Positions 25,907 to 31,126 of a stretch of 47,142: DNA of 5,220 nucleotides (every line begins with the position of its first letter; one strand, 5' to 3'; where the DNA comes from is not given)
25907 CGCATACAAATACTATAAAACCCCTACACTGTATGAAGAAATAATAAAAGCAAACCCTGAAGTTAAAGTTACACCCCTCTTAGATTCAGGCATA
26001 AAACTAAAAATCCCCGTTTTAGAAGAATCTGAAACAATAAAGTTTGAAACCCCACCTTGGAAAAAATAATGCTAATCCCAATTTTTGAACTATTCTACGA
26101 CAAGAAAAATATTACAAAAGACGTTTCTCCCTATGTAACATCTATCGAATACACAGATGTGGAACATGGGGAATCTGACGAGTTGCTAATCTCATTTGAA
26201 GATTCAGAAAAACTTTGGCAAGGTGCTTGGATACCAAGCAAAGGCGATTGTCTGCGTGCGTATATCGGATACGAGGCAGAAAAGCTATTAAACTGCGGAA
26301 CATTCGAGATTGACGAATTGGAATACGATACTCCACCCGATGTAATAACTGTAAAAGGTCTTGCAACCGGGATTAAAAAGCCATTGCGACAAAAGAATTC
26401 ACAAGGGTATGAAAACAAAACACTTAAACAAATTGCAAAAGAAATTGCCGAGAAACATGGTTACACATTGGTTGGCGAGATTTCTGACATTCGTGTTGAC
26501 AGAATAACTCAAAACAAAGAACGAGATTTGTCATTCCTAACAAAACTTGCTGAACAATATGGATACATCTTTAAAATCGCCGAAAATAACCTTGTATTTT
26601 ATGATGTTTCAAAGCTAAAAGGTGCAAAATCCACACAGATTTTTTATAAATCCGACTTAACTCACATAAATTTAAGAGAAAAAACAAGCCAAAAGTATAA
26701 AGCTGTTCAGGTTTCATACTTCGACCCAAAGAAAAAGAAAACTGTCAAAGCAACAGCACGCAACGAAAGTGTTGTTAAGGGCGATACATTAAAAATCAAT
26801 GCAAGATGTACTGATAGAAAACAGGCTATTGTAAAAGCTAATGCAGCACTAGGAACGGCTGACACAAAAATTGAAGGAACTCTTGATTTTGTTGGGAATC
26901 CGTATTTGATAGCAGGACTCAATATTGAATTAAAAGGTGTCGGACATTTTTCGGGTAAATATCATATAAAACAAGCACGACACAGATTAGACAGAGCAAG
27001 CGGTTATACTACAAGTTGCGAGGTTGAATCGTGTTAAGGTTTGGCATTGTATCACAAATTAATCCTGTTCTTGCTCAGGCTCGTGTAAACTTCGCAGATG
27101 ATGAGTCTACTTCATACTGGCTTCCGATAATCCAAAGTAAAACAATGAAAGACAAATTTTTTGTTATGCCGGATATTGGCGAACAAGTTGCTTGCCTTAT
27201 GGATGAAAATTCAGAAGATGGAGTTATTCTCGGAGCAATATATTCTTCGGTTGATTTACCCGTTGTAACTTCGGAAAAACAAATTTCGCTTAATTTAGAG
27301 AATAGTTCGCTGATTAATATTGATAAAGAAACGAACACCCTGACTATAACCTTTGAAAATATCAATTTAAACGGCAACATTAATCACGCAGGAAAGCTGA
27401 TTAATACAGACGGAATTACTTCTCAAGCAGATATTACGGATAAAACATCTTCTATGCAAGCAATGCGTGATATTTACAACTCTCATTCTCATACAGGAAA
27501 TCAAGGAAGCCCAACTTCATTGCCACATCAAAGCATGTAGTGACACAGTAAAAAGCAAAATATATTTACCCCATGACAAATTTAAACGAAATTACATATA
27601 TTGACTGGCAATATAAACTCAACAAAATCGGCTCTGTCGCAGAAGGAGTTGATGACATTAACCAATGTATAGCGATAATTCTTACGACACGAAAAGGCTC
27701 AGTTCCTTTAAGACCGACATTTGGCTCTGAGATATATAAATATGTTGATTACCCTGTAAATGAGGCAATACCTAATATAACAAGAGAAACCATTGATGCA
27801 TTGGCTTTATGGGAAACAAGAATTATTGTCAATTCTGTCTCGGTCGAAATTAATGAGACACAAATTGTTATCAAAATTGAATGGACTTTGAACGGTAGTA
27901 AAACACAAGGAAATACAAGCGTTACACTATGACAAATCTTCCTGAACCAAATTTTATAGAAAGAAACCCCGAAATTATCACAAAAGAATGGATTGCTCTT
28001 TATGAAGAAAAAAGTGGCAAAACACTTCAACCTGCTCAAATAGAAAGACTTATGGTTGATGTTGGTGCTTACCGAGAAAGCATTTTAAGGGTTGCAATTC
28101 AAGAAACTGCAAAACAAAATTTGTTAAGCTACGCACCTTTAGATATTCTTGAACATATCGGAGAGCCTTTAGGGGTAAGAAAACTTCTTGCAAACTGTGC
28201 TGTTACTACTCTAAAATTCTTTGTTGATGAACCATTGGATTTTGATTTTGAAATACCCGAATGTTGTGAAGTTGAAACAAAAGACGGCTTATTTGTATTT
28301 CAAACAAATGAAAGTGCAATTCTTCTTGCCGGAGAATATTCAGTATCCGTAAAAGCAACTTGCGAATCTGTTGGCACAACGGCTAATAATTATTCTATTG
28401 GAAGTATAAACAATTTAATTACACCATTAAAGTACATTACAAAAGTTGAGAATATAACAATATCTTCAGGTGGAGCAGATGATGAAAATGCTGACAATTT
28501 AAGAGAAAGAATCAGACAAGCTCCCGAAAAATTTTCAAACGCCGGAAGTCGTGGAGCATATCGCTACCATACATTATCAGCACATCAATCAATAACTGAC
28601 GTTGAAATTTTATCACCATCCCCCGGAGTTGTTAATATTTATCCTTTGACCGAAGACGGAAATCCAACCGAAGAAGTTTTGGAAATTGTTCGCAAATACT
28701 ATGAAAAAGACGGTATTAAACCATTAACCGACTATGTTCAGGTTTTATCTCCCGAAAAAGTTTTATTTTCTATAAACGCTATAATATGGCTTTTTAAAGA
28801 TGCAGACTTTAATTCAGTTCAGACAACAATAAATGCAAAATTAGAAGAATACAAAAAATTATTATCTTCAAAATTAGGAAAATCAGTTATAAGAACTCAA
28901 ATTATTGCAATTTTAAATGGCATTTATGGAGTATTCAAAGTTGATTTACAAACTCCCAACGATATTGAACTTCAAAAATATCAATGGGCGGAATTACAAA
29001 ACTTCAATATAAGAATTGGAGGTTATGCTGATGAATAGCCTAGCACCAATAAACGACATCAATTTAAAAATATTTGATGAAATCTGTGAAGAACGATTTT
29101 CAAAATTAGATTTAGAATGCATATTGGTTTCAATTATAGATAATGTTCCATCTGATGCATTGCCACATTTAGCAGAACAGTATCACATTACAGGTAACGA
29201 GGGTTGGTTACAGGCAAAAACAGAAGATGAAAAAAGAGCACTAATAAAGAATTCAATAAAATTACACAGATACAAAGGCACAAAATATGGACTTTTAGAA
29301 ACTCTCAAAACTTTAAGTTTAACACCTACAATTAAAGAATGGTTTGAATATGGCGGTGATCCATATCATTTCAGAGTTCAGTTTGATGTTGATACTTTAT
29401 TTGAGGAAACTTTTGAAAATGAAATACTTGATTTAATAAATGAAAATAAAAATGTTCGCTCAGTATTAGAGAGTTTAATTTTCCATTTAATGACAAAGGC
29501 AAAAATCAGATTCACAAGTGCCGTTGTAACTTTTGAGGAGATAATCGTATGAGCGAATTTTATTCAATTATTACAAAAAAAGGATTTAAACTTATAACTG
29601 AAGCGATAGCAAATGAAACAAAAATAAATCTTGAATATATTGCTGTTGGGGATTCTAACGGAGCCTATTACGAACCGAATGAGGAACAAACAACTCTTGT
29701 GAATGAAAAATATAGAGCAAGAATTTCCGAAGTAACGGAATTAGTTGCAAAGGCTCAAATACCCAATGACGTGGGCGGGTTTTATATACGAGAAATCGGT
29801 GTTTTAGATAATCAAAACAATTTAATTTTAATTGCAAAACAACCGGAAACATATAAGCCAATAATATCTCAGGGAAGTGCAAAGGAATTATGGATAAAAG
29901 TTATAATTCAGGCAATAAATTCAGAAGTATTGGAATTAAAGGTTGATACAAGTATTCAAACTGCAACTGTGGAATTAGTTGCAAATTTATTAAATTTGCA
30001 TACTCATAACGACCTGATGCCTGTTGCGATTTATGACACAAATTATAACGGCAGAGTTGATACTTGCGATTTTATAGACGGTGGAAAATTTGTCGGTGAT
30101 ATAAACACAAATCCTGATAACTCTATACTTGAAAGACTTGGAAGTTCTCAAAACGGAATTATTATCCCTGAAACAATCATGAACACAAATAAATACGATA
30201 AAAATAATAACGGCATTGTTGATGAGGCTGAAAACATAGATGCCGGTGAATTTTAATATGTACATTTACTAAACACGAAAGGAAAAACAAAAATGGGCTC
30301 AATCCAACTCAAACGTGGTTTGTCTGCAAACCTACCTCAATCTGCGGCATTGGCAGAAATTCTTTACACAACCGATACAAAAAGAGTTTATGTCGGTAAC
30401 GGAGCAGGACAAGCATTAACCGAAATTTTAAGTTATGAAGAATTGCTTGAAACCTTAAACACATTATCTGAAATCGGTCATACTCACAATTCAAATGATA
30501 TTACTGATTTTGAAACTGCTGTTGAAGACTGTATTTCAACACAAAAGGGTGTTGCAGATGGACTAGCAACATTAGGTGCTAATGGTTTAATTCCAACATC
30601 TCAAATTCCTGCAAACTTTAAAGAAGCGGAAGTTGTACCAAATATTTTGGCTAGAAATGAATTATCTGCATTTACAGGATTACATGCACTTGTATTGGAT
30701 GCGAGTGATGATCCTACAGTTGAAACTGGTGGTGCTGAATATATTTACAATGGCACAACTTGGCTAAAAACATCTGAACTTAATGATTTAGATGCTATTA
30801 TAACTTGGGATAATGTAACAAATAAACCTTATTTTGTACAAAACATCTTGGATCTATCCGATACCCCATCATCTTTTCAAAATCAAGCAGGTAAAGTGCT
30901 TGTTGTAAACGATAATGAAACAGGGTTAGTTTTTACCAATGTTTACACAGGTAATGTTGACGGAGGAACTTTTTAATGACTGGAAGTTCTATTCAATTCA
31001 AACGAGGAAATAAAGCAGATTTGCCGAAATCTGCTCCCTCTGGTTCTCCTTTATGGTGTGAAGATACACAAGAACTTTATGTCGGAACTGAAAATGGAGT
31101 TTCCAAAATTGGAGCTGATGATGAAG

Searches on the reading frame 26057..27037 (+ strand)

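Call 11: search_protein_families(library=pfam, proteins=[window:26057-27037:+], max_evalue=0.001)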
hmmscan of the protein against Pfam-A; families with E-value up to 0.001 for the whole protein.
window:26057-27037:+ (326 aa): 1 family
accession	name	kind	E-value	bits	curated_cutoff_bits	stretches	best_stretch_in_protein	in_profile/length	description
PF05954.17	Phage_GPD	-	3.9e-07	30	30.1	1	112-234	78-217/305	Phage tail baseplate hub (GPD)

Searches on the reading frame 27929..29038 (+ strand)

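Call 11: search_protein_families(library=pfam, proteins=[window:27929-29038:+], max_evalue=0.001)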
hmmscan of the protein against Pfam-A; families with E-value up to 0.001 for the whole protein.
window:27929-29038:+ (369 aa): 1 family
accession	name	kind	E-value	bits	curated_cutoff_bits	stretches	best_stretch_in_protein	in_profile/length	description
PF04865.19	Baseplate_J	-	9.7e-47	159.8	21.1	1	73-328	4-255/255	Baseplate J-like protein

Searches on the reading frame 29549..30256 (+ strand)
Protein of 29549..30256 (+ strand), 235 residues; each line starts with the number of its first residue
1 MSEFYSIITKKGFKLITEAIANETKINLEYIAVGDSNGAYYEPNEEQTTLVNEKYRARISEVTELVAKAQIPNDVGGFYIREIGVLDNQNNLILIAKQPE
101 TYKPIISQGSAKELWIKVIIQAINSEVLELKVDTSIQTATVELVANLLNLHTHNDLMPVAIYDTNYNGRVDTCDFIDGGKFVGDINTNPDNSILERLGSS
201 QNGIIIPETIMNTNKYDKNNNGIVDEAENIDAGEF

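Call 11: search_protein_families(library=pfam, proteins=[window:29549-30256:+], max_evalue=0.001)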
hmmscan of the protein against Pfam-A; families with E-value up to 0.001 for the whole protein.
window:29549-30256:+ (235 aa): 1 family
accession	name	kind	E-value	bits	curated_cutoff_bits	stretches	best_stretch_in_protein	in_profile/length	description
PF12571.13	Phage_tail_fib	-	1e-39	136.3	23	1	1-140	1-148/150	Phage tail-collar fibre protein, N-terminal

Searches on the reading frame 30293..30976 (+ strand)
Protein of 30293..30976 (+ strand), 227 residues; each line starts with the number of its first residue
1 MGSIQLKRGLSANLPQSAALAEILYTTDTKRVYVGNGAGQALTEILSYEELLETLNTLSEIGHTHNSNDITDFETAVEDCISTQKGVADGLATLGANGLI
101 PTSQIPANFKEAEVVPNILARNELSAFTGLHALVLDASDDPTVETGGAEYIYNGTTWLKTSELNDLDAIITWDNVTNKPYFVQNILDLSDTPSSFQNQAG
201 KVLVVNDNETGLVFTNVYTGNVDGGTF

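Call 11: search_protein_families(library=pfam, proteins=[window:30293-30976:+], max_evalue=0.001)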
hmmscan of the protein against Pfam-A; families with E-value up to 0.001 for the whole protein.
window:30293-30976:+ (227 aa): 2 families
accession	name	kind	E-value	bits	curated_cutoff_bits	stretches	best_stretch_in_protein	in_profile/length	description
PF18454.7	Mtd_N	-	2.7e-10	40.4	26.3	1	4-38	1-36/37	Major tropism determinant N-terminal domain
PF12789.12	PTR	-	0.00023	21.6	27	1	48-76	14-42/60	Phage tail repeat like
